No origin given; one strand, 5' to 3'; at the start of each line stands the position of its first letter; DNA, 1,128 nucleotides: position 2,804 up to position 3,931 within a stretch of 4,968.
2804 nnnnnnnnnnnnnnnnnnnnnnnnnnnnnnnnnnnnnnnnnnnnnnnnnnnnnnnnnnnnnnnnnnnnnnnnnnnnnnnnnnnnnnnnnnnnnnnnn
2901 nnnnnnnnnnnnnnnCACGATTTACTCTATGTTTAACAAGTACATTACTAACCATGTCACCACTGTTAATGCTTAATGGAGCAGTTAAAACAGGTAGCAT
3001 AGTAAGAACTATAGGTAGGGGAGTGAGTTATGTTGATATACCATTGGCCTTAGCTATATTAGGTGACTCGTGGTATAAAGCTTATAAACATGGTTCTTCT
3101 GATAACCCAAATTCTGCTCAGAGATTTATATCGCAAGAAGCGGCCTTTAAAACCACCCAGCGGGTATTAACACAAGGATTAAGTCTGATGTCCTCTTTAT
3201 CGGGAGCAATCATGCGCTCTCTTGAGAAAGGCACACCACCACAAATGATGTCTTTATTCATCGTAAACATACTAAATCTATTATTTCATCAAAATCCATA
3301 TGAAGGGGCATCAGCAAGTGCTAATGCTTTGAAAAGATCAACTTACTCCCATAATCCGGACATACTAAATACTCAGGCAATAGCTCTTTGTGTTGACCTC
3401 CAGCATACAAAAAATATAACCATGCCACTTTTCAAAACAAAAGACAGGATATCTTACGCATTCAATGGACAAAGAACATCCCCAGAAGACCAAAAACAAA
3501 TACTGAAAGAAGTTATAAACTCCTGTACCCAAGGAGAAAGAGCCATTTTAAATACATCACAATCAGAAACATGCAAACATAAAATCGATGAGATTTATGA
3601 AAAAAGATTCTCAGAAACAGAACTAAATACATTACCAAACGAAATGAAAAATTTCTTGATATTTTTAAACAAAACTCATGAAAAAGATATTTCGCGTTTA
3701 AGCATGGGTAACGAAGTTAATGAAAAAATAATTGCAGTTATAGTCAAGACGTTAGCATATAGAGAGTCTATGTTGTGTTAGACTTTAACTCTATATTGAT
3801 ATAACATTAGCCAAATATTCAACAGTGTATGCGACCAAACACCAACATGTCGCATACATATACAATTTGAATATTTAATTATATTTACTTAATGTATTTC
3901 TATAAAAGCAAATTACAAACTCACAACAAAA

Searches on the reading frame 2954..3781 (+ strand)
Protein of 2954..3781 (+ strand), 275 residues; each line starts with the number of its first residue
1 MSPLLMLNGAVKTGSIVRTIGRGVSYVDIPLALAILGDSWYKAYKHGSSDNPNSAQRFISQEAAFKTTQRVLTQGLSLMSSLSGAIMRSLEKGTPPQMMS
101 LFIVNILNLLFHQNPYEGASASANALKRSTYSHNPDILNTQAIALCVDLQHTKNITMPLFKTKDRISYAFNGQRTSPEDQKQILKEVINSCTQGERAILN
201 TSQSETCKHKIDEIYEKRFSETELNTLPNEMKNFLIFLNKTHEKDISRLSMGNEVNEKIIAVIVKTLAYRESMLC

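Call 4: search_protein_families(library=pfam, proteins=[window:2954-3781:+])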
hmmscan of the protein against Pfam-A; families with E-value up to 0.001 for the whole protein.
window:2954-3781:+ (275 aa): 0 families

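Call 48: search_protein_families(library=phrogs, proteins=[window:2954-3781:+], max_evalue=0.001)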
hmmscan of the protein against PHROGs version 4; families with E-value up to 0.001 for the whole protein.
window:2954-3781:+ (275 aa): 2 families
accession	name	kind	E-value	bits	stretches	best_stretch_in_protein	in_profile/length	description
phrog_9230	-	unknown function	2.2e-198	661.2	1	1-275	316-590/590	-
phrog_13344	-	unknown function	2.5e-197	654.3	1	1-275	1-275/275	-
